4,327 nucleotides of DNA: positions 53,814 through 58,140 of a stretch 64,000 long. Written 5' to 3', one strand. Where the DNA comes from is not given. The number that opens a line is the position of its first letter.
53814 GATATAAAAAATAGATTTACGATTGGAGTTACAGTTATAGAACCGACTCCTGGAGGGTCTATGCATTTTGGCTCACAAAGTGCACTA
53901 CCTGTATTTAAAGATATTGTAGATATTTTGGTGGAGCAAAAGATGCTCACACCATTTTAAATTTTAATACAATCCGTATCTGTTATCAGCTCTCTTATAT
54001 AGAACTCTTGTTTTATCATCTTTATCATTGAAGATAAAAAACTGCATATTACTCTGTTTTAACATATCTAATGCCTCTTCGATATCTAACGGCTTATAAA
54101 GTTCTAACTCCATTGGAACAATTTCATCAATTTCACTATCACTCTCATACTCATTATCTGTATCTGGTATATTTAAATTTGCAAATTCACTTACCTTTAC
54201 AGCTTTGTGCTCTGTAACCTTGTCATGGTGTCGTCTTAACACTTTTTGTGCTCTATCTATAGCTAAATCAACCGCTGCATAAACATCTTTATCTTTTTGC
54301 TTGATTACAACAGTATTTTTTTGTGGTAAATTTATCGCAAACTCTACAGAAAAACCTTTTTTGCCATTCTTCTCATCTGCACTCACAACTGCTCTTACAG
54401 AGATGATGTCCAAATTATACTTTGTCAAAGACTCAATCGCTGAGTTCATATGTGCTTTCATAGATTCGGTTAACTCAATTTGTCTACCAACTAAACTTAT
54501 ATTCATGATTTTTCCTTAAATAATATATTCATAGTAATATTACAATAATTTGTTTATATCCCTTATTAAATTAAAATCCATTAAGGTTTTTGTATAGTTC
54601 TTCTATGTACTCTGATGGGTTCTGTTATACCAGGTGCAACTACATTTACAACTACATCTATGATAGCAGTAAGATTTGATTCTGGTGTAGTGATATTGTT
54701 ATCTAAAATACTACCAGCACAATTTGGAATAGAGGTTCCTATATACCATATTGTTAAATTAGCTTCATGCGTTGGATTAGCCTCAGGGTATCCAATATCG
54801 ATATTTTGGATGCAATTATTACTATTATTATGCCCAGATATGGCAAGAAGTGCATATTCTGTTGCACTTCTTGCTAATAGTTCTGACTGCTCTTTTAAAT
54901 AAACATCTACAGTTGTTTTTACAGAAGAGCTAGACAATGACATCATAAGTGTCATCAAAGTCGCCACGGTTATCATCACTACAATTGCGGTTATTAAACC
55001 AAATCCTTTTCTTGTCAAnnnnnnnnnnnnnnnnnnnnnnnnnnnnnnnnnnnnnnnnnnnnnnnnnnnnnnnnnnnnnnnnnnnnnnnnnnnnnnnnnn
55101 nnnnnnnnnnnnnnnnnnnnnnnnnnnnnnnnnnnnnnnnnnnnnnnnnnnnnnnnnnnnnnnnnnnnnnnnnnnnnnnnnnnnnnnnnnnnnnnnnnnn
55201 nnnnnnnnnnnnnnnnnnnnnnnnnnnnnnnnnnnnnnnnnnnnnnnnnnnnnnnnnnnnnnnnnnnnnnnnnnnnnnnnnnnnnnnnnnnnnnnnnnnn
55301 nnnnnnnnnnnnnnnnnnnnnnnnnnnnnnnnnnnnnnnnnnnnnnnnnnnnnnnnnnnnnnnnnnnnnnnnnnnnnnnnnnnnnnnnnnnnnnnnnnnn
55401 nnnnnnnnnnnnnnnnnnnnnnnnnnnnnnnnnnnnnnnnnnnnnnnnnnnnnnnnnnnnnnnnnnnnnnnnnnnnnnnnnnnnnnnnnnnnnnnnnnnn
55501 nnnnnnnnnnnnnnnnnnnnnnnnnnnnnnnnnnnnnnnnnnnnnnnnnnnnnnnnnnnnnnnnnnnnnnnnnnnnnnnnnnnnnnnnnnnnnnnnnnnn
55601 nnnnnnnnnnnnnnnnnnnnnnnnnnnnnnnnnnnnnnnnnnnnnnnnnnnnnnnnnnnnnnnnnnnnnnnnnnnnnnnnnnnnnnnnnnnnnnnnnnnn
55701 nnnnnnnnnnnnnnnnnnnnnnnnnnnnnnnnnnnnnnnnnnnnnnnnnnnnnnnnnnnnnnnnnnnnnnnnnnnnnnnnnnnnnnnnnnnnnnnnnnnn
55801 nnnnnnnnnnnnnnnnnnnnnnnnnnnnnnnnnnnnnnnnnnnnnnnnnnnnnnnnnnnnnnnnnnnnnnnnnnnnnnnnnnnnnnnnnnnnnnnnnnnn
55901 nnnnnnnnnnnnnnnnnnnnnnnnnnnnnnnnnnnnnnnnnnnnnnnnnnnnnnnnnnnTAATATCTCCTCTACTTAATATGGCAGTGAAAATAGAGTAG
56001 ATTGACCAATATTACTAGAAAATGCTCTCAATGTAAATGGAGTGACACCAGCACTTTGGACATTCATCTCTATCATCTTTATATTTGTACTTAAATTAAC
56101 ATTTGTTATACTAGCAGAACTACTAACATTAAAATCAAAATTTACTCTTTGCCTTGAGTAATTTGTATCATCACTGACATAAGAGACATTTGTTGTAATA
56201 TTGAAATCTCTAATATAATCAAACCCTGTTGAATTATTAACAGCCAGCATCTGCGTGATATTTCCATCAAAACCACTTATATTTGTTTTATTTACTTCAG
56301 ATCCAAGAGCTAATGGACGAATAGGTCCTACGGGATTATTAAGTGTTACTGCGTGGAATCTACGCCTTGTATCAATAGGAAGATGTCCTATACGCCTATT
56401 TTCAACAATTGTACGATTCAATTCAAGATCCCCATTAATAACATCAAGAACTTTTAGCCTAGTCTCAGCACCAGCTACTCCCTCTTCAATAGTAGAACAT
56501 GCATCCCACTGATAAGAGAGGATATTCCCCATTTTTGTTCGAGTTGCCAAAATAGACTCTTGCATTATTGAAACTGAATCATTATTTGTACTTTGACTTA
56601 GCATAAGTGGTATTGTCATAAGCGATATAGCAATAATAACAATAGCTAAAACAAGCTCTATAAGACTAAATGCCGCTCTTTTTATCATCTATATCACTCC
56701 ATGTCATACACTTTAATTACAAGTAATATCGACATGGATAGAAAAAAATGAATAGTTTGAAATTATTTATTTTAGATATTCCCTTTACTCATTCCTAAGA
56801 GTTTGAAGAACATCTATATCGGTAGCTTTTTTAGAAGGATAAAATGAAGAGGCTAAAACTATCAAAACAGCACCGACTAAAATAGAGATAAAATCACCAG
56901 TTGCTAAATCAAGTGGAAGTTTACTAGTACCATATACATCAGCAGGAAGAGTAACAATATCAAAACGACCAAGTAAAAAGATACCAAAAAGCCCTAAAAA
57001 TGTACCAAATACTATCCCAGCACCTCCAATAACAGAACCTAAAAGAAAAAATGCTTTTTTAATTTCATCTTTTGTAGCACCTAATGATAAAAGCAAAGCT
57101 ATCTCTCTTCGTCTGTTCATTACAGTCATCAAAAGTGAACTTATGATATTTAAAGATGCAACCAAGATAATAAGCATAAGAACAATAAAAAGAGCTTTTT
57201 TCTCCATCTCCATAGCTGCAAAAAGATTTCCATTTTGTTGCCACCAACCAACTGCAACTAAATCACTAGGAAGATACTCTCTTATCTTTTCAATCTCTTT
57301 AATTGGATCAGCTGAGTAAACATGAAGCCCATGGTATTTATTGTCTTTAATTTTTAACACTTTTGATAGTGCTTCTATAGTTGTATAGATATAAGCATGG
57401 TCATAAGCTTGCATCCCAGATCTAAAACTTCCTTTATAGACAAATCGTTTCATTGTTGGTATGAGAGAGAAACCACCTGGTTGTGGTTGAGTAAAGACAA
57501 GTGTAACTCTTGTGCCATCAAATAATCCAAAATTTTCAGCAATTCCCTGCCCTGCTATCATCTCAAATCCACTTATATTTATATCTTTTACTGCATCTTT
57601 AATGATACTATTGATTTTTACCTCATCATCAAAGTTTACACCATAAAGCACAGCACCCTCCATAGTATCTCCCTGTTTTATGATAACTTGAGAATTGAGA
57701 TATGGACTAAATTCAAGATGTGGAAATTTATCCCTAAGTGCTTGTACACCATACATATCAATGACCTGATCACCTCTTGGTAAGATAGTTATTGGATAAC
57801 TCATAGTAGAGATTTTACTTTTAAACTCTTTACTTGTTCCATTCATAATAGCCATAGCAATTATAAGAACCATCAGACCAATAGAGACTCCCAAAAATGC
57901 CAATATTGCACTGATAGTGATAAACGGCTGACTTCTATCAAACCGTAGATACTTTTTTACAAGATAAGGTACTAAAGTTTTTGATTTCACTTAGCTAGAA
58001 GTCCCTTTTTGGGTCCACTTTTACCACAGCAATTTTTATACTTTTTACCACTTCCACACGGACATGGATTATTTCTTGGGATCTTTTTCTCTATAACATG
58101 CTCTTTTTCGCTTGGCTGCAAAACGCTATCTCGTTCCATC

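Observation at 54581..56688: Pseudopilin trio saturated with PglB-type N-glycosylation sequons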

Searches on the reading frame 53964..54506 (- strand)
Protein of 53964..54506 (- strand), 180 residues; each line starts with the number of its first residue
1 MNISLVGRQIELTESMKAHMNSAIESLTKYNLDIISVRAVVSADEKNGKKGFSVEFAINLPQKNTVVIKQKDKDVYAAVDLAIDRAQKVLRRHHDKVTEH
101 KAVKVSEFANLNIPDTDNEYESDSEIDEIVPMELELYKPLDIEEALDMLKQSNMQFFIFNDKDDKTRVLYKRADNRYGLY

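Call 4: search_protein_families(library=pfam, proteins=[window:53964-54506:-], max_evalue=0.01)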
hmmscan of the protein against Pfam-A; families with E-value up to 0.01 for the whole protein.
window:53964-54506:- (180 aa): 2 families
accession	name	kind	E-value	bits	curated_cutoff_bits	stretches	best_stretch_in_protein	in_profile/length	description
PF02482.25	Ribosomal_S30AE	-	3.5e-18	66.5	23.7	1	3-97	1-87/88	Sigma 54 modulation protein / S30EA ribosomal protein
PF16321.10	Ribosom_S30AE_C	-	2.2e-12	46.9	25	1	127-179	4-57/57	Sigma 54 modulation/S30EA ribosomal protein C terminus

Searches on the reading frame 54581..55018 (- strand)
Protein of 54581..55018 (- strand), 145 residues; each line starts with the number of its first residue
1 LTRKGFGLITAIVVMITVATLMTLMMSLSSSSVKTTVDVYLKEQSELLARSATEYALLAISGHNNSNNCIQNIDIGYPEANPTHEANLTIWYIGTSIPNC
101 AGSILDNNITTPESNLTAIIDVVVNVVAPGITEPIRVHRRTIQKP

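Call 4: search_protein_families(library=pfam, proteins=[window:54581-55018:-], max_evalue=0.01)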
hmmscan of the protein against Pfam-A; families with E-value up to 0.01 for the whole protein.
window:54581-55018:- (145 aa): 0 families

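Call 5: search_protein_families(library=ncbifam, proteins=[window:54581-55018:-], max_evalue=1)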
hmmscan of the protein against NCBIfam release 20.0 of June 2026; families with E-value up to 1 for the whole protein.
window:54581-55018:- (145 aa): 3 families
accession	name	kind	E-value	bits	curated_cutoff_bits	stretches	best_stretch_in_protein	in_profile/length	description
NF037980.1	T2SS_GspK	equivalog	0.0002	21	130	1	4-86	2-83/307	type II secretion system minor pseudopilin GspK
NF051896.1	tapirin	equivalog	0.024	12.9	600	1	4-60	18-74/660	cellulose-binding protein tapirin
NF040982.1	ComGD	equivalog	0.092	13.1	70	1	4-41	2-38/139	competence type IV pilus minor pilin ComGD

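Call 40: search_solved_structures(query=A3, max_evalue=10)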
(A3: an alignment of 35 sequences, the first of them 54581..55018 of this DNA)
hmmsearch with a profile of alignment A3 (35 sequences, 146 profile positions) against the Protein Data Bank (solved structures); distinct sequences matched with E-value up to 10: 1.
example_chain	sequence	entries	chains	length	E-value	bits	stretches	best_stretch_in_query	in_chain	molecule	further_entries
8wt4_A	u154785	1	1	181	0.071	16.5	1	20-66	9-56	Uncharacterized protein YoeB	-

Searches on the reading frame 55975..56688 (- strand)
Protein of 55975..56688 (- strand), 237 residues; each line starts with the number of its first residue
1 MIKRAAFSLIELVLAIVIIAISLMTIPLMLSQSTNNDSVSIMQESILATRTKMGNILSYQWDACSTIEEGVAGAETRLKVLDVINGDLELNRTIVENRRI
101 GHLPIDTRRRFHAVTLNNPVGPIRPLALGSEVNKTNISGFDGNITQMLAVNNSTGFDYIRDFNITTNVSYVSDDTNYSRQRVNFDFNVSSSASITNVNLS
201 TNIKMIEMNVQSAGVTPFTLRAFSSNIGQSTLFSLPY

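Call 4: search_protein_families(library=pfam, proteins=[window:55975-56688:-], max_evalue=0.01)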
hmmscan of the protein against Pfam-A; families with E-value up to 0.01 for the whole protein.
window:55975-56688:- (237 aa): 1 family
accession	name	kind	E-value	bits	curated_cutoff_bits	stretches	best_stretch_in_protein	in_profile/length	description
PF07963.17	N_methyl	-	0.00043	20.2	21.2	1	3-24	3-24/27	Prokaryotic N-terminal methylation motif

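Call 5: search_protein_families(library=ncbifam, proteins=[window:55975-56688:-], max_evalue=1)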
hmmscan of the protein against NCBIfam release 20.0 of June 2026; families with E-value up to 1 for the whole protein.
window:55975-56688:- (237 aa): 5 families
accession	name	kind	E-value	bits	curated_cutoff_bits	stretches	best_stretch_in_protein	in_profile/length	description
TIGR02532.1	IV_pilin_GFxxxE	domain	0.0038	17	16.3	1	5-24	2-21/24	prepilin-type N-terminal cleavage/methylation domain-containing protein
TIGR01707.1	gspI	equivalog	0.0064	17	44.35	1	7-49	2-42/101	type II secretion system minor pseudopilin GspI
NF041002.1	pilin_ComGF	equivalog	0.0065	16.7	80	1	5-37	2-34/139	competence type IV pilus minor pilin ComGF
NF007862.0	PRK10574.1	equivalog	0.086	13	138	1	2-71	2-73/145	prepilin peptidase-dependent pilin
TIGR01711.1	gspJ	equivalog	0.19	11.6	64.85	1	6-48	2-44/192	type II secretion system minor pseudopilin GspJ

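Call 39: search_solved_structures(query=A2, max_evalue=10)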
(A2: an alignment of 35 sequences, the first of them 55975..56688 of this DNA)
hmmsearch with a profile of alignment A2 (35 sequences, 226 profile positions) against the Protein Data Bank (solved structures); distinct sequences matched with E-value up to 10: 15.
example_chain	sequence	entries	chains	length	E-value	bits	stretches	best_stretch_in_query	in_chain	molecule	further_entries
9lab_B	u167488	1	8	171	0.073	15.9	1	3-29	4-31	MSHA major pilin subunit MshA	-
2ylk_A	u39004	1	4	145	0.099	15.5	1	157-221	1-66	CELLULOSE 1,4-BETA-CELLOBIOSIDASE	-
3zqx_A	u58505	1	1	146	0.17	14.7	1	157-221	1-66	CELLULOSE 1,4-BETA-CELLOBIOSIDASE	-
9egp_A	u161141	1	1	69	0.19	14.6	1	3-33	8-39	Geopilin domain 1 protein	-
9ndy_E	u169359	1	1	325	0.2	14.5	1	136-199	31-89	Hub protein (gp020)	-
7tgg_A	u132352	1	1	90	0.23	14.3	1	2-26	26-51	Geopilin domain 1 protein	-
8qqj_J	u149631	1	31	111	0.25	14.2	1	6-38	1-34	Type IV narrow pilus major component PilA5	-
6xxe_A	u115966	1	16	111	0.25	14.2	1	6-38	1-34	Uncharacterized protein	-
8pfb_G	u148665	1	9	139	0.28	14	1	6-43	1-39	Type IV pilin PilE1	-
6eri_BU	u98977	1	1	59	0.55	13.1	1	76-120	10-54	30S ribosomal protein S21, chloroplastic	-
5x8p_u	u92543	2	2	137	0.77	12.6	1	72-121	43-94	protein S21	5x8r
4v61_AU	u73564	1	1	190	1.4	11.7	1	71-120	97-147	Ribosomal Protein S21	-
4c8x_A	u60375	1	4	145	1.7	11.5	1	157-210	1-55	CELLULOSE 1,4-BETA-CELLOBIOSIDASE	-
5mmj_u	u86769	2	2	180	1.9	11.3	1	72-121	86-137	plastid ribosomal protein bS21c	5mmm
6xxd_A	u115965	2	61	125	9.1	9.1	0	6-76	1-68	PilA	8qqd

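Call 62: find_homologous_proteins(query=window:55975-56688:-, max_evalue=0.001)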
Query window:55975-56688:- (237 aa): 161 proteins with E <= 0.001 among 488 candidates; the best 120 are listed.
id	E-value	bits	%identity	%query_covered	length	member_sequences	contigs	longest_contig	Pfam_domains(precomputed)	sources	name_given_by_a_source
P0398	2.4e-145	500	100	100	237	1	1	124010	-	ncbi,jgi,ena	-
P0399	2.0e-94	333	70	100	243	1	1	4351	-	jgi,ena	-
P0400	2.5e-73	264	60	100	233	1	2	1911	-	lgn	-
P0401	1.5e-71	258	56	100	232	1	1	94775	-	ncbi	-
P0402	2.4e-67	245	57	99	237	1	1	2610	-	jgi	jgi:prepilin-type N-terminal cleavage/methylation domain-containing protein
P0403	3.8e-67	244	58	97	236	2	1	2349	-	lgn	-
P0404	1.9e-65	239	57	99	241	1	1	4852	-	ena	-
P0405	8.5e-65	236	57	100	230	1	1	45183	-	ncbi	-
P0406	6.6e-64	234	56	98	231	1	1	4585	-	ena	-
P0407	2.6e-63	232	55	98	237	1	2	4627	-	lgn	-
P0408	2.7e-63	232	57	99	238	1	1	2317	PF07963.18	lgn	-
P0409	8.4e-63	230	58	99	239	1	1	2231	-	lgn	-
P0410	2.1e-62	229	56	97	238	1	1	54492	-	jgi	jgi:prepilin-type N-terminal cleavage/methylation domain-containing protein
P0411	6.0e-62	227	54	98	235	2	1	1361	-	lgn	-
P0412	8.2e-62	227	57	99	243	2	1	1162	-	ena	-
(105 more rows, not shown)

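Call 74: predict_structure(alignment_id=A4)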
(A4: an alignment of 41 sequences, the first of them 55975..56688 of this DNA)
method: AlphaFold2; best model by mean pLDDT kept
length: 237 residues; sequences in the alignment: 41
mean_pLDDT: 73.0   pTM: 0.66
mean pLDDT of the five models: 73.0, 69.7, 69.3, 69.0, 67.3
residues with pLDDT >= 90: 27; 70-90: 118; 50-70: 67; < 50: 25
segments of 3 or more residues with pLDDT < 50: 69-74, 106-120, 234-237
pLDDT, mean of each block of 10 residues (from residue 1): 67 88 81 78 87 89 68 56 72 60 49 46 71 86 79 56 89 69 67 86 89 86 77 48
secondary structure, 60 per line:
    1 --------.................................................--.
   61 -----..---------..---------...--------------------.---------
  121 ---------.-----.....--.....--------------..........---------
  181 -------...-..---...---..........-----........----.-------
elements in order: H9-57 E143-147 E162-171 E203-212 E218-225

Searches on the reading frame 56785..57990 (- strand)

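Call 4: search_protein_families(library=pfam, proteins=[window:56785-57990:-], max_evalue=0.01)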
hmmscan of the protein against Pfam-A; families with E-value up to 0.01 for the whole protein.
window:56785-57990:- (401 aa): 2 families
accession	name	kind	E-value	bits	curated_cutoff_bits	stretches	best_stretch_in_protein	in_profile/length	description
PF02687.27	FtsX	-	1.4e-16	61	25.5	1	269-391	2-117/120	FtsX-like permease C-terminal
PF12704.14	MacB_PCD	-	7.5e-07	30.1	27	1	29-165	2-144/207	MacB-like periplasmic core domain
